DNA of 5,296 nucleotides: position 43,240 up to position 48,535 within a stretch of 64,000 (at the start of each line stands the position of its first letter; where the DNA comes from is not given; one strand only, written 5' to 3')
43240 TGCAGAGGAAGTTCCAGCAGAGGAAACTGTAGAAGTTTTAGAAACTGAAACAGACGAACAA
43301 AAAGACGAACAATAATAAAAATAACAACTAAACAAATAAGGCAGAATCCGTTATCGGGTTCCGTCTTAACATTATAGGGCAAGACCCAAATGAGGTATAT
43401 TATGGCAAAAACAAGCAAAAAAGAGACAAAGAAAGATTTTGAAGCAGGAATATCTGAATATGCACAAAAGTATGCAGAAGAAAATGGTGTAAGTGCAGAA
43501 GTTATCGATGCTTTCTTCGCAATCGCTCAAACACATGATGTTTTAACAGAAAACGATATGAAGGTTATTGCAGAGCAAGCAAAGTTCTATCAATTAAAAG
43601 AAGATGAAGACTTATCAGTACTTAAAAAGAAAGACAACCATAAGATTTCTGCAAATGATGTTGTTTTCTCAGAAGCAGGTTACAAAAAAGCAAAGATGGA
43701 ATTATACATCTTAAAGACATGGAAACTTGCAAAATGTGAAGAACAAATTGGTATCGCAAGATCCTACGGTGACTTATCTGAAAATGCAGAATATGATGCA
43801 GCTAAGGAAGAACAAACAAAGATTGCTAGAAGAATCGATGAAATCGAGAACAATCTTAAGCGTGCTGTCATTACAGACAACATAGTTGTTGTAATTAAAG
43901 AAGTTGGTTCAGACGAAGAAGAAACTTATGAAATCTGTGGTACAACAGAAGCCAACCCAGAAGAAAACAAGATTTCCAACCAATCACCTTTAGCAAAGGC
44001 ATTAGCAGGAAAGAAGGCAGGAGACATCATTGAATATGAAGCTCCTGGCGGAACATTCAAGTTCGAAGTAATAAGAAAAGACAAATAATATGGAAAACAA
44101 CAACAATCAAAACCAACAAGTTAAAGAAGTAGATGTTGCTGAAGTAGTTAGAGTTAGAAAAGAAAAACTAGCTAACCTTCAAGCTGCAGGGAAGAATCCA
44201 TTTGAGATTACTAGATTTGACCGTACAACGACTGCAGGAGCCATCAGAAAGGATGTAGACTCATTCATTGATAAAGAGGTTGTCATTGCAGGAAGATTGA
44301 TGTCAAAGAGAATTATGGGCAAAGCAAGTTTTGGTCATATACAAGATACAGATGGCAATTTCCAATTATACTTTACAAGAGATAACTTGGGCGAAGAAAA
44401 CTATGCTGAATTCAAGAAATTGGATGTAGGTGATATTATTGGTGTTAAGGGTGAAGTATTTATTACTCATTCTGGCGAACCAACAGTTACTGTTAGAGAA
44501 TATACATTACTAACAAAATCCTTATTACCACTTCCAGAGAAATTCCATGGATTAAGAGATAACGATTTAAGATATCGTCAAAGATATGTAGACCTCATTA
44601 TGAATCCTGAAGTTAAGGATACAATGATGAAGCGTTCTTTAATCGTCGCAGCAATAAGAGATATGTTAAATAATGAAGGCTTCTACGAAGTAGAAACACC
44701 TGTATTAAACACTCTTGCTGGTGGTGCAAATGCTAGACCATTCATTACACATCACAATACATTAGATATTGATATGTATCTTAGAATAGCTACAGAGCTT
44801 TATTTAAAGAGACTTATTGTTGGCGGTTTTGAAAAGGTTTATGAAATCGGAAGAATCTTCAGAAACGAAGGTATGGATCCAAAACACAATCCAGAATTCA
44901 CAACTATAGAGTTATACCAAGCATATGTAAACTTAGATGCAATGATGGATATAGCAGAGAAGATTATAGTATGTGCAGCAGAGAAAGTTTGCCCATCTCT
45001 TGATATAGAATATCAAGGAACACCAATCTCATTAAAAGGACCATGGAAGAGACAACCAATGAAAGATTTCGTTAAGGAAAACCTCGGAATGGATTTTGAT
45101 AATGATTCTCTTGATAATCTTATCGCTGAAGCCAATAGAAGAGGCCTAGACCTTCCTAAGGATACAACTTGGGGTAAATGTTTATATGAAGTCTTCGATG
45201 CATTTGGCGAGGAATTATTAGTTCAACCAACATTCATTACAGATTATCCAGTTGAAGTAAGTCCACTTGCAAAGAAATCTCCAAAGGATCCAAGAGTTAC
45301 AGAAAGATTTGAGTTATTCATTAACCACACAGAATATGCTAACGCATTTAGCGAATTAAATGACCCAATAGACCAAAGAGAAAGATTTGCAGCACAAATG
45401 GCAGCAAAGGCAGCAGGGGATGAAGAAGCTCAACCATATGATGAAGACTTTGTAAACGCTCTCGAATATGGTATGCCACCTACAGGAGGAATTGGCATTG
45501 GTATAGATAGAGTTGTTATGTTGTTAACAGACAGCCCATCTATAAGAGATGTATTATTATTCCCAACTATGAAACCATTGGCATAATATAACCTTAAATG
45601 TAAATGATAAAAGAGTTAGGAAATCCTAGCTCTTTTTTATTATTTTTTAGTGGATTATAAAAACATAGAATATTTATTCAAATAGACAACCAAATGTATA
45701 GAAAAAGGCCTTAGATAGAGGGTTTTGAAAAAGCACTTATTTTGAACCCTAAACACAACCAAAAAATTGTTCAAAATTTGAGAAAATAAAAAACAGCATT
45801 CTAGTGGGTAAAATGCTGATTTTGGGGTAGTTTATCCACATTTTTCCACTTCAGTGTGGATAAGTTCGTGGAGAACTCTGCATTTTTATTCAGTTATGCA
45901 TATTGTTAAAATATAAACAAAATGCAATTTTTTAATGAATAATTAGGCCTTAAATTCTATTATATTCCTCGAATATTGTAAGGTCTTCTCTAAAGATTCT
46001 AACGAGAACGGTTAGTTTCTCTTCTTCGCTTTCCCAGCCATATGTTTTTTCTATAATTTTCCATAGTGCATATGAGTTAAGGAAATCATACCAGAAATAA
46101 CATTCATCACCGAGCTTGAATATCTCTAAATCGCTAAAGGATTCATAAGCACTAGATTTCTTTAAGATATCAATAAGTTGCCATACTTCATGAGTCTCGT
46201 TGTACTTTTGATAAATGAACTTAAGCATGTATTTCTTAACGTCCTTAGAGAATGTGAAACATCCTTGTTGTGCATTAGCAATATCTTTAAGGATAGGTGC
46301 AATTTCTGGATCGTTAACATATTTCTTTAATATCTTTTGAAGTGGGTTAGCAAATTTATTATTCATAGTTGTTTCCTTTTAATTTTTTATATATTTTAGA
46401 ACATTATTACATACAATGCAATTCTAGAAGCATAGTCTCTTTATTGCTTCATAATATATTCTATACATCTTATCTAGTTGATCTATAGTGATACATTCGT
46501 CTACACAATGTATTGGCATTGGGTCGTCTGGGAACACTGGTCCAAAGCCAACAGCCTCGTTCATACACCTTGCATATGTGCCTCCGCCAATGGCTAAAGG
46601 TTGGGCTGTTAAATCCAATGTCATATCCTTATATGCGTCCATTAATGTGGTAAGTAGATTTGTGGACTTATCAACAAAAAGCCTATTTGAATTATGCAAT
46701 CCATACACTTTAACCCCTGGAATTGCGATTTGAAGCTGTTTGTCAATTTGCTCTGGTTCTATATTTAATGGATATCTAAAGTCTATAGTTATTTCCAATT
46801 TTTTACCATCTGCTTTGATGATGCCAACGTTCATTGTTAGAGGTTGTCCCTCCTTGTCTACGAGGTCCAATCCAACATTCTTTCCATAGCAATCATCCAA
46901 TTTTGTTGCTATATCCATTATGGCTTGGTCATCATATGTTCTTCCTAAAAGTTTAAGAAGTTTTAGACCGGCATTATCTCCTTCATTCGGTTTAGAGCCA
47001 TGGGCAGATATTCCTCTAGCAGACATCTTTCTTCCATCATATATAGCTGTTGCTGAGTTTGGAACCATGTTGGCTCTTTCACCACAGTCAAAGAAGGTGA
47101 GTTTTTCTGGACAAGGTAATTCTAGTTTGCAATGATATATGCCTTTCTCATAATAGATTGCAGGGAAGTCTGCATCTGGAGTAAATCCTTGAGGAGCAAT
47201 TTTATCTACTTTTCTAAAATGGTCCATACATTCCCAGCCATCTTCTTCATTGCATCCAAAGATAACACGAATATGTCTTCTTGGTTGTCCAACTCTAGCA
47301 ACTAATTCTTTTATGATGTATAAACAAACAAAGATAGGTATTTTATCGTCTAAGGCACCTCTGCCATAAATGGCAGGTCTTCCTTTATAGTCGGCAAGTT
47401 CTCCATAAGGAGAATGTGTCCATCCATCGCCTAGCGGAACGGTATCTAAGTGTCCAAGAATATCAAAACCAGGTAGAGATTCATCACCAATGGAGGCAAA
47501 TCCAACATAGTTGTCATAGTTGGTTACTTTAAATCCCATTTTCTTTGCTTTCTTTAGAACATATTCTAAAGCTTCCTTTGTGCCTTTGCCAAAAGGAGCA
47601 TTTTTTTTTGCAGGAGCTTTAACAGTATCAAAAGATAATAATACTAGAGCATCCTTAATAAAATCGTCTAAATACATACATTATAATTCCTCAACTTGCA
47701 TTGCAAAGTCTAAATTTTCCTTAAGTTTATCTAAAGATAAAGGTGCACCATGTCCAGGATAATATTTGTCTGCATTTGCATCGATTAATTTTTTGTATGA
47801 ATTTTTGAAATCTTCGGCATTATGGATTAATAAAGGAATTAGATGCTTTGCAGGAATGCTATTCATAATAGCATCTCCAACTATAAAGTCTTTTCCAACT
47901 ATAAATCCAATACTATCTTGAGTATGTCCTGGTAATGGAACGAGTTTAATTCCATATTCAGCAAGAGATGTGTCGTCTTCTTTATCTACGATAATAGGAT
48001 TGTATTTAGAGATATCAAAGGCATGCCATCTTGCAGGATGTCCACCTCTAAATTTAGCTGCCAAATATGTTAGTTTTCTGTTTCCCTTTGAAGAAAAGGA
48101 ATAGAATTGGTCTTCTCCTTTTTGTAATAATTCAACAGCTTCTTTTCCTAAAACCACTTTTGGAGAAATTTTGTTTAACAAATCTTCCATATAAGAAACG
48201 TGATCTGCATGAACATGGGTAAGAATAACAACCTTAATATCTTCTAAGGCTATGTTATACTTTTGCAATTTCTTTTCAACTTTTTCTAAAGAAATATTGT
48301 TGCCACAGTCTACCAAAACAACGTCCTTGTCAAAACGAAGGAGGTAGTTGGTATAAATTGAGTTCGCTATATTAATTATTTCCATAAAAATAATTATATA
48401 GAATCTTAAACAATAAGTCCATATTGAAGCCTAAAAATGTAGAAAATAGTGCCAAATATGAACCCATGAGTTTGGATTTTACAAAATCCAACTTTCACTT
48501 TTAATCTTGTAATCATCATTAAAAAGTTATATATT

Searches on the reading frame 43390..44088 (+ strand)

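Call 99: search_protein_families(library=pfam, proteins=[window:43390-44088:+], max_evalue=0.0001)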
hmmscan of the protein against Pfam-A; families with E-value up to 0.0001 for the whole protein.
window:43390-44088:+ (232 aa): 2 families
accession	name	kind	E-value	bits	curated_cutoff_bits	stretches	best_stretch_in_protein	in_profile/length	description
PF01272.25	GreA_GreB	-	1.1e-21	77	26.9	1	162-228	7-73/77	Transcription elongation factor, GreA/GreB, C-term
PF03449.20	GreA_GreB_N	-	2.3e-21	76.2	24.5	1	93-161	3-71/71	Transcription elongation factor, N-terminal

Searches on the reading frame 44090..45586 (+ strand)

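Call 99: search_protein_families(library=pfam, proteins=[window:44090-45586:+], max_evalue=0.0001)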
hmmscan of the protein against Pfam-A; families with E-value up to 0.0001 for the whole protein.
window:44090-45586:+ (498 aa): 3 families
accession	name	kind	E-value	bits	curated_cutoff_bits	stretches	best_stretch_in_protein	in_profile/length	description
PF00152.25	tRNA-synt_2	-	5.5e-91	305.3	25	1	158-494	2-307/308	tRNA synthetases class II (D, K and N)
PF01336.31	tRNA_anti-codon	-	4.8e-15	55.7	27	1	64-141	1-75/75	OB-fold nucleic acid binding domain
PF01409.25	tRNA-synt_2d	-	5.1e-05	23.3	19.8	0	249-291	104-148/246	tRNA synthetases class II core domain (F)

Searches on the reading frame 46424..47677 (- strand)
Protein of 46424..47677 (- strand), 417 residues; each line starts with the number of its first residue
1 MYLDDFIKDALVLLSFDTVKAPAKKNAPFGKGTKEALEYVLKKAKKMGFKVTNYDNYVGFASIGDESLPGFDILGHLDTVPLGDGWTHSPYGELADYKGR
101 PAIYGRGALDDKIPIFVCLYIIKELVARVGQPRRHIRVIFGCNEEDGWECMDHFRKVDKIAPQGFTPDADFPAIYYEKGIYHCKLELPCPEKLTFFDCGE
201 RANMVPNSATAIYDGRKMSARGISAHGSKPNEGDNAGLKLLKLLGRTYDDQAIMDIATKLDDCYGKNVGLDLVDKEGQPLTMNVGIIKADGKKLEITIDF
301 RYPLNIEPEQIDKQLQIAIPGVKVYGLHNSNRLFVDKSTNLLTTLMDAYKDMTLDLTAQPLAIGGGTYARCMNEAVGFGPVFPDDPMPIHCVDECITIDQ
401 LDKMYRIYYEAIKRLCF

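Call 99: search_protein_families(library=pfam, proteins=[window:46424-47677:-], max_evalue=0.0001)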
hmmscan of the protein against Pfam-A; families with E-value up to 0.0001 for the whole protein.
window:46424-47677:- (417 aa): 3 families
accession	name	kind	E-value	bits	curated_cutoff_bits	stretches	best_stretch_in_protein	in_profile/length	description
PF01546.33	Peptidase_M20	-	2.3e-18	67.3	24.6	1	74-413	3-205/206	Peptidase family M20/M25/M40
PF07687.19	M20_dimer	-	3e-05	24.4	21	0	218-316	11-96/107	Peptidase dimerisation domain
PF04389.22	Peptidase_M28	-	4.3e-05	23.8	21.3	0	74-153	18-75/193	Peptidase family M28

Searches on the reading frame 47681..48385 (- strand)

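Call 99: search_protein_families(library=pfam, proteins=[window:47681-48385:-], max_evalue=0.0001)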
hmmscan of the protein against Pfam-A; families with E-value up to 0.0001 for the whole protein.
window:47681-48385:- (234 aa): 4 families
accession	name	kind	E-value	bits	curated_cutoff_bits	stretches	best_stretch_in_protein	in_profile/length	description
PF00753.33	Lactamase_B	-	2.3e-19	70.6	22.7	1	14-212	9-196/196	Metallo-beta-lactamase superfamily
PF19583.5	ODP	-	2e-06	28.2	27.2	1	13-101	5-96/194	ODP family beta lactamase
PF12706.13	Lactamase_B_2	-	2.6e-06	27.6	27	1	23-78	3-61/200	Beta-lactamase superfamily domain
PF16661.11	Lactamase_B_6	-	7.3e-05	22.7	27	1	15-71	1-57/193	Metallo-beta-lactamase superfamily domain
